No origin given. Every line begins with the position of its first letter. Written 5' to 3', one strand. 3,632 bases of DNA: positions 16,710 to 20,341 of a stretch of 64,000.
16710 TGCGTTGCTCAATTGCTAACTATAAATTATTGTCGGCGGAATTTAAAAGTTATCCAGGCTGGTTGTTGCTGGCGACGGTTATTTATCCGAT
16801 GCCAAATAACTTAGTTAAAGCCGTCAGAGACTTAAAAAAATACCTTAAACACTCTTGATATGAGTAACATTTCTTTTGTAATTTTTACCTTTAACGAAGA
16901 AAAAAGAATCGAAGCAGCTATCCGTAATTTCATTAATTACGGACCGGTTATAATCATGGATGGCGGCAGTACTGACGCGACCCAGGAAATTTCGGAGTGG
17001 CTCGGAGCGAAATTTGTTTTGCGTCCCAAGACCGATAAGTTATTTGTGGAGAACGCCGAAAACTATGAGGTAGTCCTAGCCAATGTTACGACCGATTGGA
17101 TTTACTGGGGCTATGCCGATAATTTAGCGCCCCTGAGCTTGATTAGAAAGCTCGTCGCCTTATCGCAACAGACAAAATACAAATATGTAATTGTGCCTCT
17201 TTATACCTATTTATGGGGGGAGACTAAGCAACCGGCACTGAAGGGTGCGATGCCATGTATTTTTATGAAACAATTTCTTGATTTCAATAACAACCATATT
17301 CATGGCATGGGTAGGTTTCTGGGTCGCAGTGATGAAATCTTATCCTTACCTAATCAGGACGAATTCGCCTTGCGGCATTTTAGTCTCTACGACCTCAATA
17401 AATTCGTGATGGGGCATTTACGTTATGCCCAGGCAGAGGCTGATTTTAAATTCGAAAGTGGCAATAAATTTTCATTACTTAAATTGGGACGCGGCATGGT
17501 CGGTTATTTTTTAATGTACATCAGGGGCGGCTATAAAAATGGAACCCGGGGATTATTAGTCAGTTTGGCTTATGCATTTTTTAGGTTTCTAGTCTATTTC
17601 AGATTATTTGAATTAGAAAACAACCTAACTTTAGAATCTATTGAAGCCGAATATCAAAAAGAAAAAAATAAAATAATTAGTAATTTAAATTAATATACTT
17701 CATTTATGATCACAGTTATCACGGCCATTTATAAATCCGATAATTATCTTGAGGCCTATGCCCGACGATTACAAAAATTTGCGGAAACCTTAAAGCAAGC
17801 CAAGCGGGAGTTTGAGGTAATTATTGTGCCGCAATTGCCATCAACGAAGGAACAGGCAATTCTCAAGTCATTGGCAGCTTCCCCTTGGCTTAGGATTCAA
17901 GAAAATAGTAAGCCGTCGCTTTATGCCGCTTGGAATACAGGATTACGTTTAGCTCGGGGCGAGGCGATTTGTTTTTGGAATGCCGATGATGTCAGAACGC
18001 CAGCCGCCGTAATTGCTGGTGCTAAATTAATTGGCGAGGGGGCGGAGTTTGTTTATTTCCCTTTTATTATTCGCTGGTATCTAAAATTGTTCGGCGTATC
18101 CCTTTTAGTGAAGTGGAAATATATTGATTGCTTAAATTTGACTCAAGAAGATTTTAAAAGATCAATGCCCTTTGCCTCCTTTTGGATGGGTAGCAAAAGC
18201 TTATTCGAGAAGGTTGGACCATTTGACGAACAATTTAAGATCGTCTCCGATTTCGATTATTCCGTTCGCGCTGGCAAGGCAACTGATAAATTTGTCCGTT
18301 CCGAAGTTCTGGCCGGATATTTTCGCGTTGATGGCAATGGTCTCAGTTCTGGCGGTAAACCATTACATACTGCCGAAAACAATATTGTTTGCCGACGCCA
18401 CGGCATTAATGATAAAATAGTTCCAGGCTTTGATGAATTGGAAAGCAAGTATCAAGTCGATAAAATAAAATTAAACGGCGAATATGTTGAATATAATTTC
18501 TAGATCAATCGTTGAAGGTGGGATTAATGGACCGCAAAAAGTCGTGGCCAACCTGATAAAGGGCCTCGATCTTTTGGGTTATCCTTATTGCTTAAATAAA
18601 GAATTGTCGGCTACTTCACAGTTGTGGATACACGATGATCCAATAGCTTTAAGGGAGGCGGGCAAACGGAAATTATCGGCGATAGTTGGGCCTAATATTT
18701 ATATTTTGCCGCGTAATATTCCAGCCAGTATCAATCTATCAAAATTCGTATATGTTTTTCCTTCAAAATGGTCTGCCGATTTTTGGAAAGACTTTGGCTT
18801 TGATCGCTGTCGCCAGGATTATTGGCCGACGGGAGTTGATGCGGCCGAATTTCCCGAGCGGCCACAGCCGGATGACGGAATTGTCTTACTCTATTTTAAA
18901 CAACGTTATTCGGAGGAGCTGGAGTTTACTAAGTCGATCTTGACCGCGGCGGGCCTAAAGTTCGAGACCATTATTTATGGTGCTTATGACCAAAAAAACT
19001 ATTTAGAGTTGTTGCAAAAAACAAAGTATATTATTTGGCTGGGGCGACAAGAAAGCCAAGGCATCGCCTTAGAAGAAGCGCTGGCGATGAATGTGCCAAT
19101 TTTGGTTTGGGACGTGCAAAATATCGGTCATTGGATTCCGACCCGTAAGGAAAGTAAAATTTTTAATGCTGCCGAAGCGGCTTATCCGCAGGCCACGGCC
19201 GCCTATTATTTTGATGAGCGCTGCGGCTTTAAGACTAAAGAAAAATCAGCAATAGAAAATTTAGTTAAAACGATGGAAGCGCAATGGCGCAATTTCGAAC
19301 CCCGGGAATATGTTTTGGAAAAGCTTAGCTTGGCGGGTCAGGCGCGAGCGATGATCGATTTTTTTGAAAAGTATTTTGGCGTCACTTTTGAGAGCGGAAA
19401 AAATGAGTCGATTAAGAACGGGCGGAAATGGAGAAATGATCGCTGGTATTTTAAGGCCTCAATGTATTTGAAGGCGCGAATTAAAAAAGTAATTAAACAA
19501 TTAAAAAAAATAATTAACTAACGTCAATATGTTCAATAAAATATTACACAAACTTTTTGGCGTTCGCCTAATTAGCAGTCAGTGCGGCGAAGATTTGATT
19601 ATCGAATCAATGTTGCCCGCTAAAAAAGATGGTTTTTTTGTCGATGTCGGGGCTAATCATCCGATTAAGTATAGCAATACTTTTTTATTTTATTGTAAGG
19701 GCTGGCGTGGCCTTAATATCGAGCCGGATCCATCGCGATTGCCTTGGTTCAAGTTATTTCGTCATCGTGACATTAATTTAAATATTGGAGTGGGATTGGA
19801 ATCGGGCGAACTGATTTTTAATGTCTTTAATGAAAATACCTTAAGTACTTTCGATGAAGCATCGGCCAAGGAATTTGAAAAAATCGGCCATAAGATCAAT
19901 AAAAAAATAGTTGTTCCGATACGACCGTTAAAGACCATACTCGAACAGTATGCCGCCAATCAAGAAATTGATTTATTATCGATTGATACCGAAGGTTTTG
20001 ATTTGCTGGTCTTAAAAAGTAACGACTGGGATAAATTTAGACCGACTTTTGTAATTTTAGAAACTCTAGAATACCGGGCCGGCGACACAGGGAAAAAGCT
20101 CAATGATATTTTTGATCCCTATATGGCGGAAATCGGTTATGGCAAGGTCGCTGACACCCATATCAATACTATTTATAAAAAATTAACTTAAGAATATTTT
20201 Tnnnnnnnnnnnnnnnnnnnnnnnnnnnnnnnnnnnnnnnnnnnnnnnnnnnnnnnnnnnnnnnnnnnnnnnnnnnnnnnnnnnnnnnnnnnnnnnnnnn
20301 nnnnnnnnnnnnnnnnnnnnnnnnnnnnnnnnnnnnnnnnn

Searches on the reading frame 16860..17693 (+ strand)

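Call 4: search_protein_families(library=pfam, proteins=[window:16860-17693:+], max_evalue=0.01)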
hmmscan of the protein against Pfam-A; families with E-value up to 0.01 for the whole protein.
window:16860-17693:+ (277 aa): 1 family
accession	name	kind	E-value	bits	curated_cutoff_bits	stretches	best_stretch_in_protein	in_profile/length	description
PF00535.33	Glycos_transf_2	-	1.2e-10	42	23.3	1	5-155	1-159/168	Glycosyl transferase family 2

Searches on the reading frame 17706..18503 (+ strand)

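Call 3: search_protein_families(library=pfam, proteins=[window:17706-18503:+], max_evalue=0.01)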
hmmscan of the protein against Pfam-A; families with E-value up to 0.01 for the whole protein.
window:17706-18503:+ (265 aa): 2 families
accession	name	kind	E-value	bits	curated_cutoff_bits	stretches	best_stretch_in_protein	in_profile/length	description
PF00535.33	Glycos_transf_2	-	1.6e-08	35.1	23.3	1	23-170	14-167/168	Glycosyl transferase family 2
PF10111.15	Glyco_tranf_2_2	-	3e-05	24.1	27.3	0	30-109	24-106/276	Glycosyltransferase like family 2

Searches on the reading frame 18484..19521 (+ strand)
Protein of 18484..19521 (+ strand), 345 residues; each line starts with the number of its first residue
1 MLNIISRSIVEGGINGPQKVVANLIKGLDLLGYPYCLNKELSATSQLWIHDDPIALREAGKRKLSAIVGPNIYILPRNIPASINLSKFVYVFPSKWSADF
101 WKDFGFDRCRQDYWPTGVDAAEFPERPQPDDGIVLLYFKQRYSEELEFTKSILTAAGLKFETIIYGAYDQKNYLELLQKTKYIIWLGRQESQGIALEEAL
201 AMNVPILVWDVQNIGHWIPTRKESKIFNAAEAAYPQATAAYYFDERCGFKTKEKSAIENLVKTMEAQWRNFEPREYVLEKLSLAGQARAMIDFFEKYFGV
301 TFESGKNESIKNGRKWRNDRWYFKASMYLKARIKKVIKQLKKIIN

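Call 3: search_protein_families(library=pfam, proteins=[window:18484-19521:+], max_evalue=0.01)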
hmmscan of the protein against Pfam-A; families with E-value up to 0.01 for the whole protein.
window:18484-19521:+ (345 aa): 1 family
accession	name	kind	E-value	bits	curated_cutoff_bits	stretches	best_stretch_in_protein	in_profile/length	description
PF00534.26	Glycos_transf_1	-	0.00016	21.7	26.4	1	144-215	57-128/172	Glycosyl transferases group 1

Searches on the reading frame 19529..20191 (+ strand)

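Call 3: search_protein_families(library=pfam, proteins=[window:19529-20191:+], max_evalue=0.01)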
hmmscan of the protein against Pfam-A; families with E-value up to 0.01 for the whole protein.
window:19529-20191:+ (220 aa): 1 family
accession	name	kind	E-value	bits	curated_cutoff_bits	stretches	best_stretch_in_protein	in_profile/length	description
PF05050.19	Methyltransf_21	-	3.2e-22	79.9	22.7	1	39-204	1-171/173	Methyltransferase FkbM domain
